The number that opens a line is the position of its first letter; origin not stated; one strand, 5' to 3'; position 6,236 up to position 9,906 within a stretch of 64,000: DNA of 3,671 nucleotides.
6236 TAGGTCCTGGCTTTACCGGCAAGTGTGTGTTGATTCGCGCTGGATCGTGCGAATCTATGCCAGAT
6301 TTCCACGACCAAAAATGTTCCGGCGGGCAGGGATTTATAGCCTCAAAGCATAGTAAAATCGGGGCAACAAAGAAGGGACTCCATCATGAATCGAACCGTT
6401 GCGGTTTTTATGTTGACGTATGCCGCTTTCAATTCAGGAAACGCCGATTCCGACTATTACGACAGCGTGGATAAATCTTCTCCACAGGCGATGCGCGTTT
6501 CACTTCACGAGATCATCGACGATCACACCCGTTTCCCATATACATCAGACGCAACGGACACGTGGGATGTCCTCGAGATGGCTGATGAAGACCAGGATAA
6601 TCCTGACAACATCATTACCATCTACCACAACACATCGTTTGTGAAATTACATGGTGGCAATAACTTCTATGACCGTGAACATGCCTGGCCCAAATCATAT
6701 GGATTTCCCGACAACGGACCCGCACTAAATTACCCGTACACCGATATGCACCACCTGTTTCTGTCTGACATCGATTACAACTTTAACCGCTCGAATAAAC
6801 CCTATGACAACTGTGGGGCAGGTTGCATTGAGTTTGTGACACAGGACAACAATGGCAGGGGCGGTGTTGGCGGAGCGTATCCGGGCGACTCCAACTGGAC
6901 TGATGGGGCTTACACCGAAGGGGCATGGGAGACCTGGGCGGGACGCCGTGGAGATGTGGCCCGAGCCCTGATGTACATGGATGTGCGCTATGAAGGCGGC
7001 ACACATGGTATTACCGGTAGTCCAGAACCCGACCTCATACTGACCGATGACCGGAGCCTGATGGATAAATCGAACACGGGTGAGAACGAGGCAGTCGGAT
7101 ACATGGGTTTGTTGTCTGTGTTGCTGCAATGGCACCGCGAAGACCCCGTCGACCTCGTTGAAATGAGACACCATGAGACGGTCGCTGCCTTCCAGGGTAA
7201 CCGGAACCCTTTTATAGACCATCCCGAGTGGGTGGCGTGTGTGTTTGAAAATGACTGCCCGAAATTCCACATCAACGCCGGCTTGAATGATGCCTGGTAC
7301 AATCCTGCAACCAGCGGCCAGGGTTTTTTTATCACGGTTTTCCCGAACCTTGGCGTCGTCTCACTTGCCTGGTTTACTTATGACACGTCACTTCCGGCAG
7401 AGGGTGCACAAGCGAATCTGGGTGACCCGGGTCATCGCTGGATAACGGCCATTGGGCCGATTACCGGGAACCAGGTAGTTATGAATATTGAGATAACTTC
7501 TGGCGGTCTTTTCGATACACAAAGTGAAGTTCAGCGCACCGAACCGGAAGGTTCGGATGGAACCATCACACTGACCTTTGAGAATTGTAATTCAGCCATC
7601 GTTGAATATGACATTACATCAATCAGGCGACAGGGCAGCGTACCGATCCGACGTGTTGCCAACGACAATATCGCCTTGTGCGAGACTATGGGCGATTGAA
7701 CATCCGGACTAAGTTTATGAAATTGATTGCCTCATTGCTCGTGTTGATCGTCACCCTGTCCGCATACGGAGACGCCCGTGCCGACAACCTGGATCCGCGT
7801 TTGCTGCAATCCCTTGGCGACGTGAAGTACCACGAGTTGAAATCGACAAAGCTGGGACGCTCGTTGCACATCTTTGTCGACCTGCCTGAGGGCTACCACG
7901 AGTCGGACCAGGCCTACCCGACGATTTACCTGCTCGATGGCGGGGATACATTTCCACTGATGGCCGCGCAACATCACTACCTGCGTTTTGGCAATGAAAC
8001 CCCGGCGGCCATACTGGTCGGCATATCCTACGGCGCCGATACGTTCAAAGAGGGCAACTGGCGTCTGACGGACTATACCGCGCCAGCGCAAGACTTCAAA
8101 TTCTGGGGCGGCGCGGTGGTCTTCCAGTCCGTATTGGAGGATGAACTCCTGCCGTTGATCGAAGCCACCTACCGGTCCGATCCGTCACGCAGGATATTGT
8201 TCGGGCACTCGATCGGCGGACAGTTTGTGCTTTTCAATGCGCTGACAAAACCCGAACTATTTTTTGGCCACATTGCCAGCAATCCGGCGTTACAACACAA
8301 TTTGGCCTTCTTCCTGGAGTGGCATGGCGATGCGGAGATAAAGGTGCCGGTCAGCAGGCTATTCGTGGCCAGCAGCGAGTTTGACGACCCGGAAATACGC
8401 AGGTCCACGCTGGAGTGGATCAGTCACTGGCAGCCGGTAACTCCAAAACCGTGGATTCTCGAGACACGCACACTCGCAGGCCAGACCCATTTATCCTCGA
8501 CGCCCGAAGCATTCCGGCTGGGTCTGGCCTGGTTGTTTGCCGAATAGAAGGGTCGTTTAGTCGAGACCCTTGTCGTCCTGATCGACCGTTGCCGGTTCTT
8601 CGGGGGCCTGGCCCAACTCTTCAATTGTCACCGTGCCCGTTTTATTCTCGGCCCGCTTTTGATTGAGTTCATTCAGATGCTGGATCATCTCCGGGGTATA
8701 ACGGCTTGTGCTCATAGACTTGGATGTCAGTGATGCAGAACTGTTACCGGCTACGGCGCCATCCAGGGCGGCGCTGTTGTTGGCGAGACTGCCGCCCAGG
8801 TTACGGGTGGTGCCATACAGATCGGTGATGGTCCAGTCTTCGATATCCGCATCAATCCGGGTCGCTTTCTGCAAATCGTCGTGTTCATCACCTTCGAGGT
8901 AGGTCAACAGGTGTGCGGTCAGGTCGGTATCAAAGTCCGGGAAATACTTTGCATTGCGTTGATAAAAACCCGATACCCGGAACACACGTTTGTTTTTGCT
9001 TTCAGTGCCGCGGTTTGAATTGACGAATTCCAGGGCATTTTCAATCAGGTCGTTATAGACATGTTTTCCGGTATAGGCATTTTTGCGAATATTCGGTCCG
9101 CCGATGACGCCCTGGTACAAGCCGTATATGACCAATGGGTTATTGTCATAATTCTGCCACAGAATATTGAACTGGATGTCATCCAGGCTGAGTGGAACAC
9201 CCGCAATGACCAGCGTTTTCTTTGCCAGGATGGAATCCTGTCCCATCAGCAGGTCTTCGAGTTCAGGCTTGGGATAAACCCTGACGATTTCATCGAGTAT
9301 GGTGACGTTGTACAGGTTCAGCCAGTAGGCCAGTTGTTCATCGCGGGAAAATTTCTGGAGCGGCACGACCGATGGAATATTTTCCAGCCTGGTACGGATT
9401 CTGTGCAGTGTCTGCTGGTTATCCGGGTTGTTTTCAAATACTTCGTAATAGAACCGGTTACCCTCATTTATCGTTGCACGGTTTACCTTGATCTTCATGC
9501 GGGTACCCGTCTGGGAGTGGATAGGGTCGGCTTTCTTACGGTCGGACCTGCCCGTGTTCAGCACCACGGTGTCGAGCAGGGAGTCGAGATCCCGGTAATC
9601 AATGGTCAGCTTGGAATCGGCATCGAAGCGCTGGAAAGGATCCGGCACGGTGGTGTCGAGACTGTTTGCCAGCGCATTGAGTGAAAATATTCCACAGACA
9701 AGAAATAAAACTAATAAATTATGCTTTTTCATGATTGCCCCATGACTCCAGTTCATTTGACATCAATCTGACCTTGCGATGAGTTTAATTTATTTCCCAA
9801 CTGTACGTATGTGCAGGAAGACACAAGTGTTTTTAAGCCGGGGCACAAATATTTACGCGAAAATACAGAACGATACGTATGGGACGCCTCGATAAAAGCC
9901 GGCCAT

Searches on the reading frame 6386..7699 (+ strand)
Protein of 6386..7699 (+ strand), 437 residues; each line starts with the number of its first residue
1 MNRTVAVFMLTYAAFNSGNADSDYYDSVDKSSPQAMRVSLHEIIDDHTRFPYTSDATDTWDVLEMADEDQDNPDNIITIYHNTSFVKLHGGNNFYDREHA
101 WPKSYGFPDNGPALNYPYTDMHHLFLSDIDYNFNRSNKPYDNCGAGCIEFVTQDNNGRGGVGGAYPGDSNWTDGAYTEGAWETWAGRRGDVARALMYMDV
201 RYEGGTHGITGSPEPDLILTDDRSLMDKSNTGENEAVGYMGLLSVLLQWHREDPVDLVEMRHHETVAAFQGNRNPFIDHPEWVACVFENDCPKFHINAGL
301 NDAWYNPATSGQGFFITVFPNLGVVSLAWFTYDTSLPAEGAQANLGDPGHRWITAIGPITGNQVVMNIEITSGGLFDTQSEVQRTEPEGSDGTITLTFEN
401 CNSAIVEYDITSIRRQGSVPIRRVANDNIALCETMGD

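Call 25: search_protein_families(library=pfam, proteins=[window:6386-7699:+])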
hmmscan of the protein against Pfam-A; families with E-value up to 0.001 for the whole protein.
window:6386-7699:+ (437 aa): 1 family
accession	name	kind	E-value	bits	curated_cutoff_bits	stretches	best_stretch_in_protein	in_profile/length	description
PF04231.19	Endonuclease_1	-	2.9e-30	106.2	25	1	61-281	42-235/235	Endonuclease I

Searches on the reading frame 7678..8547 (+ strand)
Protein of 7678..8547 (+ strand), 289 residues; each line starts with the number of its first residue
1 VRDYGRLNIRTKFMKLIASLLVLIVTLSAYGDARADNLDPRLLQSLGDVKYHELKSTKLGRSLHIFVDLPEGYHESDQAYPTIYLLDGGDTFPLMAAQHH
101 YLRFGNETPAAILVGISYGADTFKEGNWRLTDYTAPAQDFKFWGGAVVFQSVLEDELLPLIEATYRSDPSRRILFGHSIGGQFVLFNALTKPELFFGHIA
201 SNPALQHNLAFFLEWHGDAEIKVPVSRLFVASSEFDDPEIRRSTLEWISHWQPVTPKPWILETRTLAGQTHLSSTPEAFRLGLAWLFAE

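Call 25: search_protein_families(library=pfam, proteins=[window:7678-8547:+])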
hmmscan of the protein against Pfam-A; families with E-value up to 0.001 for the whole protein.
window:7678-8547:+ (289 aa): 2 families
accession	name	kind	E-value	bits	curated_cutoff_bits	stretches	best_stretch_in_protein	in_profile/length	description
PF00756.26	Esterase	-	9e-25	88.3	22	1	56-197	1-142/251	Putative esterase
PF12146.15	Hydrolase_4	-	0.00024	21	27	1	166-211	72-117/239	Serine aminopeptidase, S33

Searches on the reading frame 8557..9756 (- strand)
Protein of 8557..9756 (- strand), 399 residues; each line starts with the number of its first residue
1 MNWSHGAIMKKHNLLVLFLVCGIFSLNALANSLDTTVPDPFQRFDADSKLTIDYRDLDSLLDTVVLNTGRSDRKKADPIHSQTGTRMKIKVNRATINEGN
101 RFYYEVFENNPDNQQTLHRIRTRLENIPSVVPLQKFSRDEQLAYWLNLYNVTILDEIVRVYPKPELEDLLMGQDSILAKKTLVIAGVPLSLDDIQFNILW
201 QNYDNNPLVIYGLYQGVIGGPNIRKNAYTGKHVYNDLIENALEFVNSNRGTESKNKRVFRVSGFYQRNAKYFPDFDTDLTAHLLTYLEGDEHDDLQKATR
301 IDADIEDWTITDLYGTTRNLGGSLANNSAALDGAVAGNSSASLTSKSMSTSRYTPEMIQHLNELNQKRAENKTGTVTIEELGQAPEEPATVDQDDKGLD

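Call 25: search_protein_families(library=pfam, proteins=[window:8557-9756:-])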
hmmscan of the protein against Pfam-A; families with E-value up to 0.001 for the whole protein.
window:8557-9756:- (399 aa): 1 family
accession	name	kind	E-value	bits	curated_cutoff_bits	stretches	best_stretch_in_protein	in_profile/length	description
PF04784.19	DUF547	-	1.2e-17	64.5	27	1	134-245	2-125/125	Protein of unknown function, DUF547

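Call 46: find_encoding_contigs(protein=window:8557-9756:-, flank=1000, max_places=3)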
Protein window:8557-9756:- (399 aa): no gene with exactly this product is on record in the collection.
